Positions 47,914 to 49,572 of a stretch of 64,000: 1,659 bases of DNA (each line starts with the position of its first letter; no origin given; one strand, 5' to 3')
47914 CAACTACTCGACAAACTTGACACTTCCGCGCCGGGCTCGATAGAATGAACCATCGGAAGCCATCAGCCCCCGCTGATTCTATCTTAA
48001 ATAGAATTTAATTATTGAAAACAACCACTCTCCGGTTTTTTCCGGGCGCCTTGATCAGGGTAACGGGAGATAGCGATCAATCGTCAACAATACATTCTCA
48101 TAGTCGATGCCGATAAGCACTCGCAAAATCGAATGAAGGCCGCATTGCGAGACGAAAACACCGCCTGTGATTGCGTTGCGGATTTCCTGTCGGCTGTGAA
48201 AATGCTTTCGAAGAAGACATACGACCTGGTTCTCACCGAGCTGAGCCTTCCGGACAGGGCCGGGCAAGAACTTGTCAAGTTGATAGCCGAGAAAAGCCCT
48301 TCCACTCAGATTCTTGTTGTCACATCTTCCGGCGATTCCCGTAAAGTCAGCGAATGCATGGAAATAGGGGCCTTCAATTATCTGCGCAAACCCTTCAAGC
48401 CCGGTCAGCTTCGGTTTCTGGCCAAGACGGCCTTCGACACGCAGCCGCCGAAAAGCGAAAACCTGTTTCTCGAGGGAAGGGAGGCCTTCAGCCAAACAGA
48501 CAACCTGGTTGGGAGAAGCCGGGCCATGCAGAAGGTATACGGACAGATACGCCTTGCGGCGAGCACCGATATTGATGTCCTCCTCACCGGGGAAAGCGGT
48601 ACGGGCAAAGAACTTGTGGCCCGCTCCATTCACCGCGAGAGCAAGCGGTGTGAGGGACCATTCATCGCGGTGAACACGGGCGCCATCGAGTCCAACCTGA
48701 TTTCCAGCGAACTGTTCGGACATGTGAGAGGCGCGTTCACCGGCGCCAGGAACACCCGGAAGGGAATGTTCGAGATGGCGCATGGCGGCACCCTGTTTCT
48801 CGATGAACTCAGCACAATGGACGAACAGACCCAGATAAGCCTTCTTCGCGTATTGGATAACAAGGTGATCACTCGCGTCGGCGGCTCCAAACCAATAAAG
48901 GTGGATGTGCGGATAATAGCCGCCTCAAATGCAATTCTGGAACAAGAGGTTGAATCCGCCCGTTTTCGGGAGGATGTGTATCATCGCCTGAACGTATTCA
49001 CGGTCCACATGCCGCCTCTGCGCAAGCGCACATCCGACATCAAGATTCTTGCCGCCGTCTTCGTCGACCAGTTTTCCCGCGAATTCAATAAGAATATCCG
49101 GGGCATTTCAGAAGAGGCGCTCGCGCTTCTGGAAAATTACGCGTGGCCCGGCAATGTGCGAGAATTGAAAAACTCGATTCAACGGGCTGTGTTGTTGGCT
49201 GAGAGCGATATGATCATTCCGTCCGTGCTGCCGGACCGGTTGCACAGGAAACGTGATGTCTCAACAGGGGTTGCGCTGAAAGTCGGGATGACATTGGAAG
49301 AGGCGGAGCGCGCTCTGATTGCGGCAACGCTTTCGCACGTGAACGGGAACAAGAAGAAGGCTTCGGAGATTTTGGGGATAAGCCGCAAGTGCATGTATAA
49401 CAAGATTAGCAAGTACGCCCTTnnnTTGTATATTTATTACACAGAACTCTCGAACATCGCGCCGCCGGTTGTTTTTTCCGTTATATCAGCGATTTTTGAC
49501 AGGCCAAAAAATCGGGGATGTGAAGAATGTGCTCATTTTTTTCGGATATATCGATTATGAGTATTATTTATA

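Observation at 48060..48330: Sigma-54 activator whose receiver has Glu at the phospho-acceptor site and no canonical start codon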

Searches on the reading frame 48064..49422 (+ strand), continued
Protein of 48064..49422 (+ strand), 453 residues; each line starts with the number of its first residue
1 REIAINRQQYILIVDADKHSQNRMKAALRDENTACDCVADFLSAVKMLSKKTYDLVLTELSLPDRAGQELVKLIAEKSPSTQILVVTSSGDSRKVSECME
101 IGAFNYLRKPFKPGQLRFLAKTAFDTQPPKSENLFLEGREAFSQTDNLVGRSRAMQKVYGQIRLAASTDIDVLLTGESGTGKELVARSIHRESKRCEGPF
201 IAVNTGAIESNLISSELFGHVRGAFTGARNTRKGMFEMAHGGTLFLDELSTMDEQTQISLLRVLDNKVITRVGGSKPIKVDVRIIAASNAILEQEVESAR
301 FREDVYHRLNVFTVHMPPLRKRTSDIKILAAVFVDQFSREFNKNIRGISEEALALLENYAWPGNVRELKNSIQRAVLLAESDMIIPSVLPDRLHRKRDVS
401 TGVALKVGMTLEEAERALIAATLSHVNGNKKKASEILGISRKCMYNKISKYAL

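Call 51: search_solved_structures(query=window:48076-49422:+, max_evalue=1e-40, show_alignments=3)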
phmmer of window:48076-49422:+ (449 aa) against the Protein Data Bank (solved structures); distinct sequences matched with E-value up to 1e-40: 35.
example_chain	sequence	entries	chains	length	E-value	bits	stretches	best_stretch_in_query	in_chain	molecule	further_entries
4l4u_A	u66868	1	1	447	2.2e-92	313.5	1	7-448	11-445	Transcriptional regulator (NtrC family)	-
1ny5_A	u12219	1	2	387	6.2e-85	288.9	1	7-380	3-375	transcriptional regulator (NtrC family)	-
3dzd_A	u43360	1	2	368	2.2e-79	270.7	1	7-382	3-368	Transcriptional regulator (NtrC family)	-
5ep0_A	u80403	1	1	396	1.3e-76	261.5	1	34-386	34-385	Putative repressor protein luxO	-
1ojl_A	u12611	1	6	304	9.8e-74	252.1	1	143-445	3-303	TRANSCRIPTIONAL REGULATORY PROTEIN ZRAR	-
8p53_C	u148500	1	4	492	1.3e-70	241.8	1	143-419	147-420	Transcriptional regulator FleQ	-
5exx_A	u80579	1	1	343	1.4e-70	241.6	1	143-420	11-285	Transcriptional regulator FleQ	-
6jdi_A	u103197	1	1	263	3.2e-70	240.5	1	143-389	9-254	Nitrogen assimilation regulatory protein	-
6j7e_A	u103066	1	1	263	1.6e-69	238.2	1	143-389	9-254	Nitrogen assimilation regulatory protein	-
7ejw_C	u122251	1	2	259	1.9e-69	237.9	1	143-388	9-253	Transcriptional regulator FleQ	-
5exp_A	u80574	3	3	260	2.2e-69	237.7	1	143-387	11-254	Transcriptional regulator FleQ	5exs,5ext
6jdl_A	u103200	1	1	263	4.1e-69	236.8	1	143-389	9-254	Nitrogen assimilation regulatory protein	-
8pb9_D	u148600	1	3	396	6.3e-69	236.2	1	143-387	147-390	Transcriptional regulator FleQ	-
9qq6_C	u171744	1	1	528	1.3e-68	235.2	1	133-438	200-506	Nif-specific regulatory protein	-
5m7n_A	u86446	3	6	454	2e-66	228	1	7-445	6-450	Nitrogen assimilation regulatory protein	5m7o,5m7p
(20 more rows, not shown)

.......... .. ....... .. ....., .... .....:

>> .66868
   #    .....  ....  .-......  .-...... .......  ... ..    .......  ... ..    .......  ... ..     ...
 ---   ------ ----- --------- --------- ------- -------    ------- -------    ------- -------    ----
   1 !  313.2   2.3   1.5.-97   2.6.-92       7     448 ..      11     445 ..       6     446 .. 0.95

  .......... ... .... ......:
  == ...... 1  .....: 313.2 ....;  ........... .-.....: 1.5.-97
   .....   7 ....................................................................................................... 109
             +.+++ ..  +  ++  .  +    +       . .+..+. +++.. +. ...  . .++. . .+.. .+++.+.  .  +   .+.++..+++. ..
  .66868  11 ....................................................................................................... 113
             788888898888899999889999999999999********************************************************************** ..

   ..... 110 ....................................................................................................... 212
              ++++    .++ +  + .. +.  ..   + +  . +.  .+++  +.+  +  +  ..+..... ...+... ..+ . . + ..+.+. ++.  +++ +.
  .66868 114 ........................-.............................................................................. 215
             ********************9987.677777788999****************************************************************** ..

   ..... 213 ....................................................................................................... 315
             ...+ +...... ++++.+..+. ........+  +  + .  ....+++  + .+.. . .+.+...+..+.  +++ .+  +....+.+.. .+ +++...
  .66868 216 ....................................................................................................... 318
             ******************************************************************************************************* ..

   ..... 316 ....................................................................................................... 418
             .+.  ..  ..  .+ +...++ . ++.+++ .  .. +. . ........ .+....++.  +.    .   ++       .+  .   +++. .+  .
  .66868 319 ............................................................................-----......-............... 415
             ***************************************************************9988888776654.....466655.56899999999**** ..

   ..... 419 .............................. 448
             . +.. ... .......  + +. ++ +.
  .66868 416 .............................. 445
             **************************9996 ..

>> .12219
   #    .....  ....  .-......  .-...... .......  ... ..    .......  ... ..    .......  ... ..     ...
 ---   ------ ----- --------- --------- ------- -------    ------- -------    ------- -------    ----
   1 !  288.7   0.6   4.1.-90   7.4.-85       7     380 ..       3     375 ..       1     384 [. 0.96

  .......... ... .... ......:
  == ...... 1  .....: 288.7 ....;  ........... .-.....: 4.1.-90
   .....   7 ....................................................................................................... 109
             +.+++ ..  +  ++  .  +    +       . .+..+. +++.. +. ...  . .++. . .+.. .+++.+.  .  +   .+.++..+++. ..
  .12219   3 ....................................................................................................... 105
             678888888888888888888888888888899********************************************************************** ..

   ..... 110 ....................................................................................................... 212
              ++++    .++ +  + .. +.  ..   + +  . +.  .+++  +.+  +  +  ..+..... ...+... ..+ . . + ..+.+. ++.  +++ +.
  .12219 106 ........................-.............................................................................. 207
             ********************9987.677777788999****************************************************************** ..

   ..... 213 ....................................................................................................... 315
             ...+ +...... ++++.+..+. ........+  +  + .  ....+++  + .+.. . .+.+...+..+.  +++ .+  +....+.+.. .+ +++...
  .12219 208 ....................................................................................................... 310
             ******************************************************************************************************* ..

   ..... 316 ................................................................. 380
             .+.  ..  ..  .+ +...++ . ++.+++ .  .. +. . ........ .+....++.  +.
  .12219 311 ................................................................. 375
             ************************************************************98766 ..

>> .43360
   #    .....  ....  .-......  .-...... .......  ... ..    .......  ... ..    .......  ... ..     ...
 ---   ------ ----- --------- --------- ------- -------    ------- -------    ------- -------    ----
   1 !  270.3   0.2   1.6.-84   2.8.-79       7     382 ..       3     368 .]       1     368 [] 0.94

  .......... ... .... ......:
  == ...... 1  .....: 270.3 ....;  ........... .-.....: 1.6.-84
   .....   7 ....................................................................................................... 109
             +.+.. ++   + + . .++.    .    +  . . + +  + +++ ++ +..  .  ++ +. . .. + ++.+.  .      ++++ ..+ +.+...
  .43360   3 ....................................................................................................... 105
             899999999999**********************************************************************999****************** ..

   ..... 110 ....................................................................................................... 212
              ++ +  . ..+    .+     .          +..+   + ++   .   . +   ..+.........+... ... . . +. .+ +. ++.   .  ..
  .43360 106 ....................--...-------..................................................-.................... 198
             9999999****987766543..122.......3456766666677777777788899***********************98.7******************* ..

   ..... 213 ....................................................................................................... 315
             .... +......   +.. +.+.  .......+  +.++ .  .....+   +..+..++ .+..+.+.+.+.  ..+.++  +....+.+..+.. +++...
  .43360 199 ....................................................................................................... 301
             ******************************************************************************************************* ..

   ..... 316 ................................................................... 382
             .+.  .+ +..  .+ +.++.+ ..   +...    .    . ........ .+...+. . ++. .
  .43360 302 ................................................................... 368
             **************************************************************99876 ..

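Call 52: list_cluster_members(proteins=[P0001, P0008, P0124])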
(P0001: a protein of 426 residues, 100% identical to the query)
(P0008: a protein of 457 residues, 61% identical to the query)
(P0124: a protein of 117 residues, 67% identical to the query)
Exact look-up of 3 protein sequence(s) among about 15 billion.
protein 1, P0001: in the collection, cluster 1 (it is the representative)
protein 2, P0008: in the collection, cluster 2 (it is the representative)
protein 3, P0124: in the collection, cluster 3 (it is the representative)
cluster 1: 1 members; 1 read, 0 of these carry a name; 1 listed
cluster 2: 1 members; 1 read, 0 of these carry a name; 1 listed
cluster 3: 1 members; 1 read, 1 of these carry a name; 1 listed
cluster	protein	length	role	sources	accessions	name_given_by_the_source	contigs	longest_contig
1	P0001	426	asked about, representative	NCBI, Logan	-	-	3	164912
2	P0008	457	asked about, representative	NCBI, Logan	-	-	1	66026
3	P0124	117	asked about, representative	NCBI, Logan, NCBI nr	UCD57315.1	MAG: hypothetical protein JSV16_16160 [Candidatus Hydrogenedentota bacterium]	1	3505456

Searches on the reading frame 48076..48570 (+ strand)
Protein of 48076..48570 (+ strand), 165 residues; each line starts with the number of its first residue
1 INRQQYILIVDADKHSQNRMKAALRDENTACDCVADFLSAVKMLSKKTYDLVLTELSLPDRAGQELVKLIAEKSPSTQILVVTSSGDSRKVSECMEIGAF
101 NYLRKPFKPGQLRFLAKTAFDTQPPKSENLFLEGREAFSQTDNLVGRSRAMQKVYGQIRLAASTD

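Call 59: predict_structure(alignment_id=A5)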
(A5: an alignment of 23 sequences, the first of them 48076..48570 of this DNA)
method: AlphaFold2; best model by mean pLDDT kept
length: 165 residues; sequences in the alignment: 23
mean_pLDDT: 87.3   pTM: 0.75
mean pLDDT of the five models: 87.3, 87.1, 86.3, 85.9, 85.4
residues with pLDDT >= 90: 114; 70-90: 29; 50-70: 11; < 50: 11
segments of 3 or more residues with pLDDT < 50: 136-143
pLDDT, mean of each block of 10 residues (from residue 1): 87 97 93 97 94 96 96 95 93 96 96 96 82 56 56 77 64
secondary structure, 60 per line:
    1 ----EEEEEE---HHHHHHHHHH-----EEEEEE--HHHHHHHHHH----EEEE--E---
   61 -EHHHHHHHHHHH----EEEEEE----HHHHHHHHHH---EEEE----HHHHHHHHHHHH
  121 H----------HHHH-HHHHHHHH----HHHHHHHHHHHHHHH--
elements in order: E5-10 H14-23 E29-34 H37-46 E51-54 H63-73 E78-83 H88-97 E101-104 H109-121 H132-135 H137-144 H149-163
